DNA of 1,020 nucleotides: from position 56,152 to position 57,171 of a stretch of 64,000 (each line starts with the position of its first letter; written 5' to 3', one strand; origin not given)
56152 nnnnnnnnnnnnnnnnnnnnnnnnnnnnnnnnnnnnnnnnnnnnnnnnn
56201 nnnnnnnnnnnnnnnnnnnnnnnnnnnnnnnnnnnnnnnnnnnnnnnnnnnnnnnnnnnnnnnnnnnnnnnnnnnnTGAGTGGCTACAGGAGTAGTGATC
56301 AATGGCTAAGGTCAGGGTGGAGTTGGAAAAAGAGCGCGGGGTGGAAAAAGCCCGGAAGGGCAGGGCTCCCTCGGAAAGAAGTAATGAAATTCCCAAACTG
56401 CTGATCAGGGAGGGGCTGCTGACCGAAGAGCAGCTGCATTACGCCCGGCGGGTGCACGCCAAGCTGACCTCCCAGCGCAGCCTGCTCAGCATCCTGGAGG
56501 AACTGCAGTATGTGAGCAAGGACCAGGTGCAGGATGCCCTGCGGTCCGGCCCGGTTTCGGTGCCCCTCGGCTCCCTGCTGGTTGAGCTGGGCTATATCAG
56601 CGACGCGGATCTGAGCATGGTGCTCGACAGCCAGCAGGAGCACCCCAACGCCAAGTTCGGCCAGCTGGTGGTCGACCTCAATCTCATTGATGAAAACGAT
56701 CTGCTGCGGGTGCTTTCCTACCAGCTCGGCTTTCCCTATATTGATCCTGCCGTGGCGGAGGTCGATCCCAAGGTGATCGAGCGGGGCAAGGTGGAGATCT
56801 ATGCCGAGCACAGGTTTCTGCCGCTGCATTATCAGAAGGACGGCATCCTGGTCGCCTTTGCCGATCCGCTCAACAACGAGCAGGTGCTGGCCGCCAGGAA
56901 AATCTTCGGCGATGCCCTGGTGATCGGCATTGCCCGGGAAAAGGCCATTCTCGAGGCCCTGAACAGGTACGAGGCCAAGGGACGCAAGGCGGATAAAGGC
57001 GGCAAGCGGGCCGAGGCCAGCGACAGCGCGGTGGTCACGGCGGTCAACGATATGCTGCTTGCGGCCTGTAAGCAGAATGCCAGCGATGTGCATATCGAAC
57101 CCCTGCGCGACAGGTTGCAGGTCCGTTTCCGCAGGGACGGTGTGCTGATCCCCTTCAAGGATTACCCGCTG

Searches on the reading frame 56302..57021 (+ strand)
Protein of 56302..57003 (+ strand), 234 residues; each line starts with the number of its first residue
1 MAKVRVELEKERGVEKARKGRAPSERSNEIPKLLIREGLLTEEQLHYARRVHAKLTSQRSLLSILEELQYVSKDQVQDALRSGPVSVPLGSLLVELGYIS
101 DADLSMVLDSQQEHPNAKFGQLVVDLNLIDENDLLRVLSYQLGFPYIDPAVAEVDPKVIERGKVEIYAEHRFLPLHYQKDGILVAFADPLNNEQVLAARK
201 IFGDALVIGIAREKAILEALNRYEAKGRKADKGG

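Call 64: search_solved_structures(query=window:56302-57003:+, max_evalue=1, show_alignments=5)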
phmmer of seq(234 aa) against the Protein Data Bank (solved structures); distinct sequences matched with E-value up to 1: 12.
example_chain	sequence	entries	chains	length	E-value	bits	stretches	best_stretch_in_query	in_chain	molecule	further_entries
6f8l_G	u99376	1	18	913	6e-16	62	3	67-227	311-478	Type IV pilus assembly protein PilF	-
5htl_A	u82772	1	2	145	1.1e-09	41.6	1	88-223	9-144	MSHA biogenesis protein MshE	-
3jc8_Ba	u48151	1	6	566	5.5e-09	39.3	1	88-226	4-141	Type IV-A pilus assembly ATPase PilB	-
5zfr_A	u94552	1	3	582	1e-08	38.4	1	88-225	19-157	Type IV pilus biogenesis ATPase PilB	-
6olj_C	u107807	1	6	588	2.6e-08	37.1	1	88-225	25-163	Type IV pilus biogenesis ATPase PilB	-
5tsg_B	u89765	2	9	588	2.6e-08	37.1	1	88-225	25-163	Type IV pilus biogenesis ATPase PilB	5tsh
9g1w_A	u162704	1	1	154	5.8e-06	29.4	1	89-199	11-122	Type IV pilus assembly ATPase PilB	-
6ejf_G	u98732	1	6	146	1.3e-05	28.2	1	84-222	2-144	Type IV pilus assembly protein PilF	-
8pdk_A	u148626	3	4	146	0.013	18.5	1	83-196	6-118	c-di-GMP binding domain of the ATPase enzyme PilF | ATP-binding motif-containing protein pilF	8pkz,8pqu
8pfa_A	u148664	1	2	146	0.017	18.1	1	83-196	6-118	c-di-GMP binding domain of the ATPase enzyme PilF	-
9glg_A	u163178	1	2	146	0.033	17.1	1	83-196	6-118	ATP-binding motif-containing protein pilF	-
7lko_B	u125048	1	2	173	0.2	14.6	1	92-197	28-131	Pilus biogenesis protein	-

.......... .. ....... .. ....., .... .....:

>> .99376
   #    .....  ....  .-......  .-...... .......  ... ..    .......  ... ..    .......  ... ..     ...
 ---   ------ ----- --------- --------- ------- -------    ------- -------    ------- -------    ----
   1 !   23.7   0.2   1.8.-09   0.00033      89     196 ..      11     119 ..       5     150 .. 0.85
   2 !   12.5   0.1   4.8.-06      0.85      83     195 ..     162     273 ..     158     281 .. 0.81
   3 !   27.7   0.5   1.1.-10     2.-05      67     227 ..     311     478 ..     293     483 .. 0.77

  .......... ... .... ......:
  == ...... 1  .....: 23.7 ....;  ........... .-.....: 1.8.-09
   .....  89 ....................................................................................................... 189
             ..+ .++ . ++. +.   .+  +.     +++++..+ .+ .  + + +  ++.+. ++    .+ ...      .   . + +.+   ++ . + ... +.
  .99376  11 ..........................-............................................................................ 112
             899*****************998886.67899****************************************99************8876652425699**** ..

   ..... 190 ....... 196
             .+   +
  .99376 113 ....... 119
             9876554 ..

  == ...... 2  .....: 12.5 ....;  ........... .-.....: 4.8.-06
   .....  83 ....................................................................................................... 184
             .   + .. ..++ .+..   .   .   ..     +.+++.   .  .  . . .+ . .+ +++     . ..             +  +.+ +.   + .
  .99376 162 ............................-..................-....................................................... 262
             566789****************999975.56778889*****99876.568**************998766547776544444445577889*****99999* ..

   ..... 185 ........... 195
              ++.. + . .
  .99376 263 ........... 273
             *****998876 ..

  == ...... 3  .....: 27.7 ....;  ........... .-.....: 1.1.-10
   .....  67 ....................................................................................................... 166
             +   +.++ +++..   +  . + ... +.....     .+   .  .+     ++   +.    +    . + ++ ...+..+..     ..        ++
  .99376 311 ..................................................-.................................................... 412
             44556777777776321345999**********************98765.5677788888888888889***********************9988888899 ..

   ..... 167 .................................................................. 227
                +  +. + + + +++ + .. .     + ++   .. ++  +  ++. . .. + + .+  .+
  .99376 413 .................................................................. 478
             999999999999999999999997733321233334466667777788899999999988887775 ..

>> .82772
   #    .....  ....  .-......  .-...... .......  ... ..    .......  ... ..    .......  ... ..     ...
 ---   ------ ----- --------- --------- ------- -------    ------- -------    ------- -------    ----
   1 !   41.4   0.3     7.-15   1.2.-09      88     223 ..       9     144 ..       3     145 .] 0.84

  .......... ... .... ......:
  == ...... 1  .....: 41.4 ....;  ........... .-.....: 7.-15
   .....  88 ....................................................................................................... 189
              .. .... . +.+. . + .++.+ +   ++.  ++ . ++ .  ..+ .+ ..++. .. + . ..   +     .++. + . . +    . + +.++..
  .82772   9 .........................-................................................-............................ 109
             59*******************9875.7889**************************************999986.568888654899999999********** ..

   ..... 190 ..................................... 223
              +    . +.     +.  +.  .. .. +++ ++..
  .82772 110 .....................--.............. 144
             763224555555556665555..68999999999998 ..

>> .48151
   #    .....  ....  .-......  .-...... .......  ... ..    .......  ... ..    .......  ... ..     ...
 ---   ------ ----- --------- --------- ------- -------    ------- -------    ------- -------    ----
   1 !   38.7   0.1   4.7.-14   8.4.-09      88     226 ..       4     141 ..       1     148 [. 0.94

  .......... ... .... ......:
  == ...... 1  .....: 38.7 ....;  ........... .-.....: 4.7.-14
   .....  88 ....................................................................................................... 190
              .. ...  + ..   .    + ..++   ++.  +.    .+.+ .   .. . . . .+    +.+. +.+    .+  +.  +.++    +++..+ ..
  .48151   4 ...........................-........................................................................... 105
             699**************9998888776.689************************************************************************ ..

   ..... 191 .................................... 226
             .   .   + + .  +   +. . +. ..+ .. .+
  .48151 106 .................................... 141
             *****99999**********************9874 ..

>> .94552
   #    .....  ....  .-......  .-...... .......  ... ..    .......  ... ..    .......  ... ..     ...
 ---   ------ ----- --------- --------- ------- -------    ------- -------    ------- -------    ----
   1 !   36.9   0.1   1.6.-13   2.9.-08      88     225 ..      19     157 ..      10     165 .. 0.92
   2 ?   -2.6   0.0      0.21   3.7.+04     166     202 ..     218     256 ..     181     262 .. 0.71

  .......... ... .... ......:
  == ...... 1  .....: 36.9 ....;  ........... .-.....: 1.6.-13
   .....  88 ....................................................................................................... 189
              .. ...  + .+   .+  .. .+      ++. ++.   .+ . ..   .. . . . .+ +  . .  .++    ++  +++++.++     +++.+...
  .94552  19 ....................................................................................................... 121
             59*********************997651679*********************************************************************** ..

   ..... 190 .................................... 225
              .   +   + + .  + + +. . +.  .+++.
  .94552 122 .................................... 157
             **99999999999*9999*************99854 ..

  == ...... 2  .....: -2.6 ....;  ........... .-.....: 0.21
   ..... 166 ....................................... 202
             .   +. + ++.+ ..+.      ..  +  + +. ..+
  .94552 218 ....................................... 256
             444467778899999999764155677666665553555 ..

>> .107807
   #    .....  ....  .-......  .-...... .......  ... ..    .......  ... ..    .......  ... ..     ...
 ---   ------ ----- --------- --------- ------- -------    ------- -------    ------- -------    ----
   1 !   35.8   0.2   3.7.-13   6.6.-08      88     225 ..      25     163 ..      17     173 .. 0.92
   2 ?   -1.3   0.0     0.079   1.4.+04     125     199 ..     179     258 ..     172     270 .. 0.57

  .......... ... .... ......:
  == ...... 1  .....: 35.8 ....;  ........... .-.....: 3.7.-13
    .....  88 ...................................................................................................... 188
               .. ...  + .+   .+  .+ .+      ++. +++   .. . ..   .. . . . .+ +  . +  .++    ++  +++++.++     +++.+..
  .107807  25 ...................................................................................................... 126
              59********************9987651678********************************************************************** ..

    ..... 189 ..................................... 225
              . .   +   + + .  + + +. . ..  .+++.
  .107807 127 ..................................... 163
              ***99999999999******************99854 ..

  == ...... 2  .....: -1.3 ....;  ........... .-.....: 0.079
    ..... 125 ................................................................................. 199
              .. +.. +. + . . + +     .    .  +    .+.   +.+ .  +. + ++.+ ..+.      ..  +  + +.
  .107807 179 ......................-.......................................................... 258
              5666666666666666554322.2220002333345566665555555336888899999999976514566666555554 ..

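Call 85: predict_structure(alignment_id=A3)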
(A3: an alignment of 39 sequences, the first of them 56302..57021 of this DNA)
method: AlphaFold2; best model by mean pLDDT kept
length: 240 residues; sequences in the alignment: 39
mean_pLDDT: 89.6   pTM: 0.78
mean pLDDT of the five models: 89.6, 89.2, 87.3, 86.8, 86.6
residues with pLDDT >= 90: 191; 70-90: 14; 50-70: 30; < 50: 5
segments of 3 or more residues with pLDDT < 50: 238-240
pLDDT, mean of each block of 10 residues (from residue 1): 59 53 68 96 97 91 96 95 90 95 96 96 97 96 95 96 97 97 97 98 97 98 90 59
secondary structure, 60 per line:
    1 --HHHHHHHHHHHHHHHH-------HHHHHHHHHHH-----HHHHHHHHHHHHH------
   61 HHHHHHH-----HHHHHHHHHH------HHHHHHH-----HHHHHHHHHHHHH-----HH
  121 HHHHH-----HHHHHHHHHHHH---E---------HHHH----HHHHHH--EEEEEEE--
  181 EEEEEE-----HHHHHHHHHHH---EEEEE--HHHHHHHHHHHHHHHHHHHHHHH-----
elements in order: H3-18 H26-36 H42-54 H61-67 H73-82 H89-95 H101-113 H119-125 H131-142 H156-159 H164-169 E172-178 E181-186 H192-202 E206-210 H213-235

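Call 87: fold_search(model_id=the predicted structure, library=pdb)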
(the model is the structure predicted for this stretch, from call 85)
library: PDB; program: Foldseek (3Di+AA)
matches with E <= 10: 81; with E <= 0.001: 20
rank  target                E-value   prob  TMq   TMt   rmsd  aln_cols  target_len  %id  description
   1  5htl_B                1.8e-09  1.00  0.50  0.81   2.5       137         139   29  Structure of MshE with cdg (released 2016-10-05)
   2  5htl_A                1.0e-08  1.00  0.50  0.81   2.5       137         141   28  Structure of MshE with cdg (released 2016-10-05)
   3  8pe0_A                3.1e-07  1.00  0.49  0.79   3.0       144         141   22  X-ray structure of the Thermus thermophilus K167L mutant of the PilF-GSPIIB domain in the c-di-GMP bound state (released 2024-06-26)
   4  8pdk_A                3.9e-07  1.00  0.49  0.80   2.6       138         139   22  X-ray structure of the Thermus thermophilus PilF-GSPIIB domain in the c-di-GMP bound state (released 2024-06-26)
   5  9g1w_MODEL_1_A        4.3e-07  1.00  0.39  0.56   5.0       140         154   22  NMR solution structure of the Thermus thermophilus PilF-GSPIIA domain (released 2025-05-21)
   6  8pfa_B                6.7e-07  1.00  0.49  0.80   2.7       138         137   22  X-ray structure of the Thermus thermophilus K167R mutant of the PilF-GSPIIB domain in the c-di-GMP bound state (released 2024-06-26)
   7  9glg_A                8.8e-07  1.00  0.49  0.80   2.6       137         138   22  X-ray structure of the Thermus thermophilus Q218E mutant of the PilF-GSPIIB domain in the c-di-GMP bound state (released 2025-06-25)
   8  8pdk_B                9.3e-07  1.00  0.48  0.80   2.7       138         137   22  X-ray structure of the Thermus thermophilus PilF-GSPIIB domain in the c-di-GMP bound state (released 2024-06-26)
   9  9gl5_A                9.8e-07  1.00  0.49  0.82   2.6       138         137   22  X-ray structure of the Thermus thermophilus Q190E mutant of the PilF-GSPIIB domain in the c-di-GMP bound state (released 2025-06-25)
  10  9glg_B                9.8e-07  1.00  0.49  0.81   2.6       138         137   22  X-ray structure of the Thermus thermophilus Q218E mutant of the PilF-GSPIIB domain in the c-di-GMP bound state (released 2025-06-25)
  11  6ejf_G                1.4e-06  1.00  0.44  0.66   3.6       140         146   25  Thermus thermophilus PilF ATPase (apoprotein form) (released 2018-08-01)
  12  8pfa_A                1.6e-06  1.00  0.49  0.81   2.6       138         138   22  X-ray structure of the Thermus thermophilus K167R mutant of the PilF-GSPIIB domain in the c-di-GMP bound state (released 2024-06-26)
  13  8pkz_MODEL_1_A        3.1e-06  1.00  0.49  0.77   3.0       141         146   23  NMR solution structure of PilF-GSPIIB in the c-di-GMP bound state (released 2024-07-10)
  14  7lko_A                3.5e-06  1.00  0.45  0.69   3.5       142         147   16  The PilB(N-terminal)-PilZ complex of the Type IV pilus from Xanthomonas citri (2.9 A) (released 2021-08-11)
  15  7lkm_A                5.4e-06  1.00  0.49  0.73   3.0       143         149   15  The PilB(N-terminal_P70S mutant)-PilZ complex of the Type IV pilus from Xanthomonas citri (released 2021-08-11)
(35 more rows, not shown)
